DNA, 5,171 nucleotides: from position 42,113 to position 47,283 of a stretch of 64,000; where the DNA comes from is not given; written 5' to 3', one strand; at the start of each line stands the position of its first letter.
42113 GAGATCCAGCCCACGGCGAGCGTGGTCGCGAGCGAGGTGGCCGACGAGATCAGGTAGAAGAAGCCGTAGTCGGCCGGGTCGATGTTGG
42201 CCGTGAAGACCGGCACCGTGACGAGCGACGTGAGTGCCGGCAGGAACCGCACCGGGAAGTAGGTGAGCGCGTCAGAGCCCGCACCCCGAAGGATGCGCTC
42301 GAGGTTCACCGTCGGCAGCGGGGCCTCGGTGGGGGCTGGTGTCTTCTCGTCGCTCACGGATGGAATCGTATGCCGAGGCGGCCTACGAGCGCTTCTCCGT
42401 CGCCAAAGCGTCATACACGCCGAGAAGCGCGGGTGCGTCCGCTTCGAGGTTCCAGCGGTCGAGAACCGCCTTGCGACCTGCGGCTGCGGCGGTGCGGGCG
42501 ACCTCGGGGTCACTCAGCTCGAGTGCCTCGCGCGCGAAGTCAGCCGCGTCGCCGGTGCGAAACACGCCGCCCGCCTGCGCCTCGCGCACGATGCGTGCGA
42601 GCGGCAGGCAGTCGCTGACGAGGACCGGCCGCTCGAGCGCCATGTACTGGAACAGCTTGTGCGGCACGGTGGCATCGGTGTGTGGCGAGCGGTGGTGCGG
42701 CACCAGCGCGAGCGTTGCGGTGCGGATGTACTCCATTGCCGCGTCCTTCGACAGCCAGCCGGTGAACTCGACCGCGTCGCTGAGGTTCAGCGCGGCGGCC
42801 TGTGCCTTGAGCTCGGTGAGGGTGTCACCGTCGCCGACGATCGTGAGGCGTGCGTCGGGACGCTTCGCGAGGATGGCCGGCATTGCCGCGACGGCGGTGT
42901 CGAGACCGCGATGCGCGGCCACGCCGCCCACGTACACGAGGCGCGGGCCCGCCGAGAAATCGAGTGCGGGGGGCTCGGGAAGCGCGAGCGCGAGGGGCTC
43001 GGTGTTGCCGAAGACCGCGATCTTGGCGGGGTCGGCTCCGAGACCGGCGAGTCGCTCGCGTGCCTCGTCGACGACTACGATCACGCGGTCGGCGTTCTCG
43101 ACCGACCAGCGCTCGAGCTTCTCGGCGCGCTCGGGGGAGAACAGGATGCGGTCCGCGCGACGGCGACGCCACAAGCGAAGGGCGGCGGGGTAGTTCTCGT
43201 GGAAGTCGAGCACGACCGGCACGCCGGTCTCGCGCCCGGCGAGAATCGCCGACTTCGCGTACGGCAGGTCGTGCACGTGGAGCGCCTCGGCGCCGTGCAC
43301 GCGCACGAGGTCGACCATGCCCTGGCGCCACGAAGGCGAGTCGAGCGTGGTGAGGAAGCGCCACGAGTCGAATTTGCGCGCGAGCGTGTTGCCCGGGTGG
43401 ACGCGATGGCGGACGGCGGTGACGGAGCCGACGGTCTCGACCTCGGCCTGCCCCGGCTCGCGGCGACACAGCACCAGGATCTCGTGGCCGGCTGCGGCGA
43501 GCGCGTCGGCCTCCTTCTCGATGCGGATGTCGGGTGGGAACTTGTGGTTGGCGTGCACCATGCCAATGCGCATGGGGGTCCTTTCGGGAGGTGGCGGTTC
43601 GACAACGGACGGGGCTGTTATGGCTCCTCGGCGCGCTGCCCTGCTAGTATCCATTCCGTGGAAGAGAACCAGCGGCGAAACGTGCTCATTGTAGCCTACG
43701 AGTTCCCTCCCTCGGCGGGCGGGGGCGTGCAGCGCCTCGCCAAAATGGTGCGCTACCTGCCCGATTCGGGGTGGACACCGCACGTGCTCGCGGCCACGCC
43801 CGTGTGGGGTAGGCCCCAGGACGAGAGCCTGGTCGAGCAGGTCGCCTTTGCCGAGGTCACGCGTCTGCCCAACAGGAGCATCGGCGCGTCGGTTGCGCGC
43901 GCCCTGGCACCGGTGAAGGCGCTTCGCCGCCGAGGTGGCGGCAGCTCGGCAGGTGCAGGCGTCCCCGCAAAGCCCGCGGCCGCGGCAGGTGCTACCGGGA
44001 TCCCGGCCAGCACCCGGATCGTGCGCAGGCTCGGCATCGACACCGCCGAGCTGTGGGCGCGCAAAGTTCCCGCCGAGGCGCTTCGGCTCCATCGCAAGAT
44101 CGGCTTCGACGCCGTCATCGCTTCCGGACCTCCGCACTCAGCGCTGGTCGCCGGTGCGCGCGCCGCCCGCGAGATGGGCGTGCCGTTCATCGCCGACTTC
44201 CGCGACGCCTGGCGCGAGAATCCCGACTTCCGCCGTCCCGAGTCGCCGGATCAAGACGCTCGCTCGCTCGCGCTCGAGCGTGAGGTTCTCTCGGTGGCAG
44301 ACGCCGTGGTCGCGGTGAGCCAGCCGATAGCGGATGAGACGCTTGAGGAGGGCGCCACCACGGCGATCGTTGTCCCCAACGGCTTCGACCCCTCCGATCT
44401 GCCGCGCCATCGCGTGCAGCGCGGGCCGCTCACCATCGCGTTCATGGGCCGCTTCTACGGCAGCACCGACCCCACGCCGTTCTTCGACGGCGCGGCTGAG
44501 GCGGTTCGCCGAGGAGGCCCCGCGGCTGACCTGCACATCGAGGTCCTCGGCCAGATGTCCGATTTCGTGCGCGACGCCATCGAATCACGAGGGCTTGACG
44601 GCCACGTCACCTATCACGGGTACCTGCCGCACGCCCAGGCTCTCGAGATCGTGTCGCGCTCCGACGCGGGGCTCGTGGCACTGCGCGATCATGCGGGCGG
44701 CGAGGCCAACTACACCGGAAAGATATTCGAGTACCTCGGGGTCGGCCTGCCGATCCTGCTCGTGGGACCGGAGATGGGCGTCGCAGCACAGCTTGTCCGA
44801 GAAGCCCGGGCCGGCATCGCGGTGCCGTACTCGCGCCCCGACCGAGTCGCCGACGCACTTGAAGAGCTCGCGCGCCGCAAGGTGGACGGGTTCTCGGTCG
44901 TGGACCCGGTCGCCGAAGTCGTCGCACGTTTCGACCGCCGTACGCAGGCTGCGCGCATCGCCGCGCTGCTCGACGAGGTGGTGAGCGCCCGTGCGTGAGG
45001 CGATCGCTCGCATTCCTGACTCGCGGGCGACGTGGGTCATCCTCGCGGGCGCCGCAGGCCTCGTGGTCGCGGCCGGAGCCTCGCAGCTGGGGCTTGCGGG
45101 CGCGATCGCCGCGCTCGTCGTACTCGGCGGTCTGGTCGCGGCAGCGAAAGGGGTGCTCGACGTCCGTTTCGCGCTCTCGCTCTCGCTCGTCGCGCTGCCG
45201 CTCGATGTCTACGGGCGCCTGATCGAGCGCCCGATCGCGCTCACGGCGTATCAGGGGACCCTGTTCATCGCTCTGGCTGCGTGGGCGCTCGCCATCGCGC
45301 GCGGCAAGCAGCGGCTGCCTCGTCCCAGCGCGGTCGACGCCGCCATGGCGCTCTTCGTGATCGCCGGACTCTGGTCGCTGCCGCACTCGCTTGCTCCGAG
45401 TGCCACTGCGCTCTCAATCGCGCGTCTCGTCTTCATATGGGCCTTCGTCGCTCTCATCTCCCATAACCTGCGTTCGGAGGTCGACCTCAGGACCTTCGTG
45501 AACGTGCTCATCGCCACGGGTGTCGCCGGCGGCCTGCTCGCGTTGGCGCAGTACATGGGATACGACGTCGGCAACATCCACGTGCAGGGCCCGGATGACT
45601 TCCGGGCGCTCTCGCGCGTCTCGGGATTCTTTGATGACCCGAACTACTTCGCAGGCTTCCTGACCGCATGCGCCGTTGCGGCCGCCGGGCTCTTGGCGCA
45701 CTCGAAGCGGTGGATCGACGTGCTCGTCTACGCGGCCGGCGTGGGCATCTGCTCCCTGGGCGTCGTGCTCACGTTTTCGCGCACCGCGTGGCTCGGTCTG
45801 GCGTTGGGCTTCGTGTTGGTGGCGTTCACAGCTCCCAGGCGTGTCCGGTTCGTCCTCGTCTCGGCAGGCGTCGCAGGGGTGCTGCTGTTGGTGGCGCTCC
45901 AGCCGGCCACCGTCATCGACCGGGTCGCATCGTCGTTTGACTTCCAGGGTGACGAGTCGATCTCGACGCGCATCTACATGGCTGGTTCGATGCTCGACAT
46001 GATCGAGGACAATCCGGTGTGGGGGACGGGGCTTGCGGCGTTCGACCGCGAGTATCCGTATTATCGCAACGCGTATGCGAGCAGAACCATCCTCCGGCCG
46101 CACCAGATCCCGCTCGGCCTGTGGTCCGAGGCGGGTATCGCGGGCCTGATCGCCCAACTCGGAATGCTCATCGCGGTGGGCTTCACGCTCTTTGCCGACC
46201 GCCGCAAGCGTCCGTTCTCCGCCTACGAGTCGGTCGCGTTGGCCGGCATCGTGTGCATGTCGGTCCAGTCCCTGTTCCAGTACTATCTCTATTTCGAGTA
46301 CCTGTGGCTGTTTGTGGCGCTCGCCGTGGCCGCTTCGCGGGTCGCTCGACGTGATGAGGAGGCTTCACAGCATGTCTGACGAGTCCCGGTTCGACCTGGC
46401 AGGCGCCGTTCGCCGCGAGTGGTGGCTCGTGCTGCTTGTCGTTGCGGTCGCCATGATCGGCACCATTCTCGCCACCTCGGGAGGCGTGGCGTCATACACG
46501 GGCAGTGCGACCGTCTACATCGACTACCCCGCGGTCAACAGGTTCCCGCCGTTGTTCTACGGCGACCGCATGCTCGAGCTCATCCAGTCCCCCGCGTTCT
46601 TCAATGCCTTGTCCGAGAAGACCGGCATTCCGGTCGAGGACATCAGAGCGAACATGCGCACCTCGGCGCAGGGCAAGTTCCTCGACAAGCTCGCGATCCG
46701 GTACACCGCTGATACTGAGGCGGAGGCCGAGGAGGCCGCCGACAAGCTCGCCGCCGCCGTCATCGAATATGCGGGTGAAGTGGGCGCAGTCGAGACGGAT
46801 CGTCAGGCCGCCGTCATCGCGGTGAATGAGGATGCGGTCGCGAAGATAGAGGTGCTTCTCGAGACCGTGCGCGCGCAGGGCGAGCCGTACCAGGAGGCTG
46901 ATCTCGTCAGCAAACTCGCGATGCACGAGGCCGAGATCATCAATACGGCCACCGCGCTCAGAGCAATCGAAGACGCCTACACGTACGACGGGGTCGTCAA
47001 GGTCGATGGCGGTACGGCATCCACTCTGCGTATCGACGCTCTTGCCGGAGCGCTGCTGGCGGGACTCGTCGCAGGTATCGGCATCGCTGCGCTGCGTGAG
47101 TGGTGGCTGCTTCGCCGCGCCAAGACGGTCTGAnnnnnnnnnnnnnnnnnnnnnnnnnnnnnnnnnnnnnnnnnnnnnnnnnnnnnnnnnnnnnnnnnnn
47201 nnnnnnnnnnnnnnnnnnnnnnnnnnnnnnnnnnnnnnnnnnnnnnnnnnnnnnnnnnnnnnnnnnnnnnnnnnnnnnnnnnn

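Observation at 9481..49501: Candidate anchor-polymer / ligase / cargo supercluster: anionic wall-polymer synthesis genes interleaved with 21 CWB2 modules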

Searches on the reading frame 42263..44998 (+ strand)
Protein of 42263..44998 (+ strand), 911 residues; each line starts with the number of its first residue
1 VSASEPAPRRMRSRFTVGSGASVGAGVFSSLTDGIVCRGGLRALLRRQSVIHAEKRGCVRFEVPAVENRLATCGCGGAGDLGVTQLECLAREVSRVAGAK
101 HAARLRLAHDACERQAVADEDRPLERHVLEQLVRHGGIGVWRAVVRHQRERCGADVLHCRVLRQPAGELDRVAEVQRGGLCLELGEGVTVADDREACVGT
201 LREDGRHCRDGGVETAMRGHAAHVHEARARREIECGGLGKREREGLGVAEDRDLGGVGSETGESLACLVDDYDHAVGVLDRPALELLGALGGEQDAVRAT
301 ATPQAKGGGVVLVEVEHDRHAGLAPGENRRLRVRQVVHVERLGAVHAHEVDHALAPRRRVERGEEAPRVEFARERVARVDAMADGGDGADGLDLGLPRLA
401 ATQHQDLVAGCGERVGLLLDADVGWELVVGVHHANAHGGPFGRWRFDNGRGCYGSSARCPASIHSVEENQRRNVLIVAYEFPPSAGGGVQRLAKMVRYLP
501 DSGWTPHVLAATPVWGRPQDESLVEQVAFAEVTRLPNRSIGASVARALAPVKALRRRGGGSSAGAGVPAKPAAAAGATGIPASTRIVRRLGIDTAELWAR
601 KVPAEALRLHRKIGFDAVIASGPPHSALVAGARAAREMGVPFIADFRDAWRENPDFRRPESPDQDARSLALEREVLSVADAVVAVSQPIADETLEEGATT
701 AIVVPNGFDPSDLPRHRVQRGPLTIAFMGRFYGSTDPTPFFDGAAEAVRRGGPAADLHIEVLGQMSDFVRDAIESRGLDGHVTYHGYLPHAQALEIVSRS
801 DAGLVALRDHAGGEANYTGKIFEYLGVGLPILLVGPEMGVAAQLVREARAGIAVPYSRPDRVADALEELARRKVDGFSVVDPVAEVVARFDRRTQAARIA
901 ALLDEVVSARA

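Call 6: search_protein_families(library=pfam, proteins=[window:42263-44998:+], max_evalue=0.001)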
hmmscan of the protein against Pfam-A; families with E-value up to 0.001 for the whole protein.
window:42263-44998:+ (911 aa): 3 families
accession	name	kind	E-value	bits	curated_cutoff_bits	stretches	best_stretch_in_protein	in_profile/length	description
PF13439.12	Glyco_transf_4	-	1.3e-12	48.5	28.5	1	597-711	55-169/170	Glycosyltransferase Family 4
PF13692.12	Glyco_trans_1_4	-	5.7e-09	36.8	27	1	724-870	3-140/142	Glycosyl transferases group 1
PF00534.26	Glycos_transf_1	-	0.00034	20.6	26.4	1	754-869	45-155/172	Glycosyl transferases group 1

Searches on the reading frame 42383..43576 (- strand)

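Call 76: search_protein_families(library=ncbifam, proteins=[window:42383-43576:-], max_evalue=0.00001)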
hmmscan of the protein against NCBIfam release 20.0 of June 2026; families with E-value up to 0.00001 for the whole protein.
window:42383-43576:- (397 aa): 14 families
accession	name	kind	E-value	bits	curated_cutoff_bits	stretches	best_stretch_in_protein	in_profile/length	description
TIGR04063.1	stp3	hypoth_equivalog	6e-27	94.5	442.05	1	84-391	81-395/397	TIGR04063 family PEP-CTERM/XrtA system glycosyltransferase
NF041876.1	EPS_EpsE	equivalog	2.1e-12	47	400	1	210-383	214-388/389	exopolysaccharide biosynthesis GT4 family glycosyltransferase EpsE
TIGR03999.1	thiol_BshA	equivalog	1.4e-09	37.4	273.7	1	235-390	223-372/375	N-acetyl-alpha-D-glucosaminyl L-malate synthase BshA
NF007640.0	PRK10307.1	subfamily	2.6e-09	36.5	276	1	151-360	161-375/411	WcaI family glycosyltransferase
NF041010.1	glycosy_Agl16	equivalog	3.6e-08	32.7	575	1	152-390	124-350/352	glycosylation protein Agl16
NF047676.1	TeichurnBiosyTuaH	equivalog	5.1e-08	32.2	550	1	211-363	215-360/384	teichuronic acid biosynthesis protein TuaH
TIGR04047.1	MSMEG_0565_glyc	hypoth_equivalog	1.2e-07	31.2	259.85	1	152-389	129-372/373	MSMEG_0565 family glycosyltransferase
TIGR03087.1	stp1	hypoth_equivalog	1.6e-07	30.9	316.65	1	228-380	246-386/397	TIGR03087 family PEP-CTERM/XrtA system glycosyltransferase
NF007396.0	PRK09922.1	equivalog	1.9e-07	30.3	385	1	147-360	121-329/361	lipopolysaccharide 1,6-galactosyltransferase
TIGR04157.1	glyco_rSAM_CFB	subfamily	3.9e-07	29.4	400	1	213-332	230-341/406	TIGR04157 family glycosyltransferase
TIGR03088.1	stp2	hypoth_equivalog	4.3e-07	29.3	409.05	1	225-390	212-372/374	TIGR03088 family PEP-CTERM/XrtA system glycosyltransferase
NF038298.1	EPS_HpsO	equivalog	1.4e-06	27.3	575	1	214-391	205-387/388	hormogonium polysaccharide biosynthesis glycosyltransferase HpsO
NF038229.1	Glyco4_Geo_Pelo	equivalog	1.5e-06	27.5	400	1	213-391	164-336/338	GPMC system family 4 glycosyltransferase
TIGR03449.1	mycothiol_MshA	equivalog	2.1e-06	26.9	462.5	1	115-390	122-402/406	D-inositol-3-phosphate glycosyltransferase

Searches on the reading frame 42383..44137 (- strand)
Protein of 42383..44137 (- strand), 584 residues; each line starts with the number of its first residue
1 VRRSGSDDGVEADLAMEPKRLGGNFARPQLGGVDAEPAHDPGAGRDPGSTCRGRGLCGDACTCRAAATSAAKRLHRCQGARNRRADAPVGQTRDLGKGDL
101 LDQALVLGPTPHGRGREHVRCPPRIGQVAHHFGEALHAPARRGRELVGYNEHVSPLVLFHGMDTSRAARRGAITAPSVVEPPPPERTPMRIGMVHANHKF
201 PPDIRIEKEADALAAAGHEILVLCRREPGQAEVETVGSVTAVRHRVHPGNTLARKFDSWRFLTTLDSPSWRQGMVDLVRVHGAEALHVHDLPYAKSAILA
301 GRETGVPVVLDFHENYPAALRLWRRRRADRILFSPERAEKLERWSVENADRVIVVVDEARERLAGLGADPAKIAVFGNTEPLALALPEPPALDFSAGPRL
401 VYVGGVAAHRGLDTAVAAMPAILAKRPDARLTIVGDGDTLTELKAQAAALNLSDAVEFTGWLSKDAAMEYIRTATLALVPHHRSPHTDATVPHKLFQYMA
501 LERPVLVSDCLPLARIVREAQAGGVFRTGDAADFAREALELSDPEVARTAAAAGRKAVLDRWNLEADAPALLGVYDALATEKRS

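Call 6: search_protein_families(library=pfam, proteins=[window:42383-44137:-], max_evalue=0.001)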
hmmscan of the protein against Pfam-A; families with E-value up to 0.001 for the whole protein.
window:42383-44137:- (584 aa): 5 families
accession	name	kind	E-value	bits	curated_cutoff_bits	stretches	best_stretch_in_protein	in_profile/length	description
PF13692.12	Glyco_trans_1_4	-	9.6e-24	84.7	27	1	398-541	2-139/142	Glycosyl transferases group 1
PF00534.26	Glycos_transf_1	-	1.2e-22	80.7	26.4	1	398-550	16-165/172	Glycosyl transferases group 1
PF13579.12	Glyco_trans_4_4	-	1.2e-19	71.6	29.7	1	207-378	8-157/158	Glycosyl transferase 4-like domain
PF13439.12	Glyco_transf_4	-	7.2e-18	65.6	28.5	1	210-378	12-164/170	Glycosyltransferase Family 4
PF13524.12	Glyco_trans_1_2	-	4.7e-08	33.5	25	1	424-570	10-141/144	Glycosyl transferase-like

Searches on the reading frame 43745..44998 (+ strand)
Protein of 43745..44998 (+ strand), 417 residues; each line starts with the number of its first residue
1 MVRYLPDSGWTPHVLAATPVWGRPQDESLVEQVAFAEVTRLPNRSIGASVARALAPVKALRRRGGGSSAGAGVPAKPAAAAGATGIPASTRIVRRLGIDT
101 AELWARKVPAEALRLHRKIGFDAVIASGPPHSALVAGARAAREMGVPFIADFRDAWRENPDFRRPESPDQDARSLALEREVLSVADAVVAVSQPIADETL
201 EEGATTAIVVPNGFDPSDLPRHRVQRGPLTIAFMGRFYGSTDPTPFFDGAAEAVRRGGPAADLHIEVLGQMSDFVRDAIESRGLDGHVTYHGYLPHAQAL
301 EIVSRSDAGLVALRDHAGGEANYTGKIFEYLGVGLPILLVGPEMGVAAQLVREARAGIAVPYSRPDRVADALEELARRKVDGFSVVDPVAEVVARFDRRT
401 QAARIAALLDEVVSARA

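Call 76: search_protein_families(library=ncbifam, proteins=[window:43745-44998:+], max_evalue=0.00001)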
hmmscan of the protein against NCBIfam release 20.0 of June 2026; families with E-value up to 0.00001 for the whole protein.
window:43745-44998:+ (417 aa): 1 family
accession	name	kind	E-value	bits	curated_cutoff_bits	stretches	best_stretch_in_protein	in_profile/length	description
TIGR04063.1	stp3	hypoth_equivalog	8.1e-06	25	442.05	0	124-378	96-360/397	TIGR04063 family PEP-CTERM/XrtA system glycosyltransferase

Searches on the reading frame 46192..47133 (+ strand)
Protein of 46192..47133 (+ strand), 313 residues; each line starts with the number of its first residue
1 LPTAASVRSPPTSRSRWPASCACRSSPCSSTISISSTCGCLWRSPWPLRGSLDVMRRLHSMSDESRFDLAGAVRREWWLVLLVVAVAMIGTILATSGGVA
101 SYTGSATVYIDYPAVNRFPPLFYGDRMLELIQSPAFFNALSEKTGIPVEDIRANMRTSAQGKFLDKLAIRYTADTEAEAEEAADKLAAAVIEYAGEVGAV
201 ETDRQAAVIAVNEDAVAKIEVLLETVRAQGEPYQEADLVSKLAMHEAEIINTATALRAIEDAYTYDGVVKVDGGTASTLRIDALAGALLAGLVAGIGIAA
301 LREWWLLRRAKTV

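Call 6: search_protein_families(library=pfam, proteins=[window:46192-47133:+], max_evalue=0.001)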
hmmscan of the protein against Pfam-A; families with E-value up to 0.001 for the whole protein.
window:46192-47133:+ (313 aa): 0 families

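Call 32: search_protein_families(library=ncbifam, proteins=[window:46351-47133:+], max_evalue=0.001)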
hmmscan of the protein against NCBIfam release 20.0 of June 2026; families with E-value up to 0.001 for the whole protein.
window:46351-47133:+ (260 aa): 1 family
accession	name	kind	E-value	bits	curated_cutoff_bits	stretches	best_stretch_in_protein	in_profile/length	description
NF051886.1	XaaProDiPepCaul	equivalog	0.00089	18.4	500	0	122-174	337-388/398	Xaa-Pro dipeptidase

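Call 42: search_protein_families(library=pfam, proteins=[window:46351-47133:+], max_evalue=1)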
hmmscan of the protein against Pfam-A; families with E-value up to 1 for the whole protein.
window:46351-47133:+ (260 aa): 4 families
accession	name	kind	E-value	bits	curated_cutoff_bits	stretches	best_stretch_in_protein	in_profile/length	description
PF12046.13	CCB1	-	0.0066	16.3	25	1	199-254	57-112/168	Cofactor assembly of complex C subunit B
PF02706.20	Wzz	-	0.013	16.3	25.5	1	15-62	7-54/91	Chain length determinant protein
PF11445.13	DUF2894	-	0.09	13.7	25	1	106-199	15-98/185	Protein of unknown function (DUF2894)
PF08014.17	MATCAP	-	0.098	12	27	1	73-195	59-181/365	Microtubule-associated tyrosine carboxypeptidase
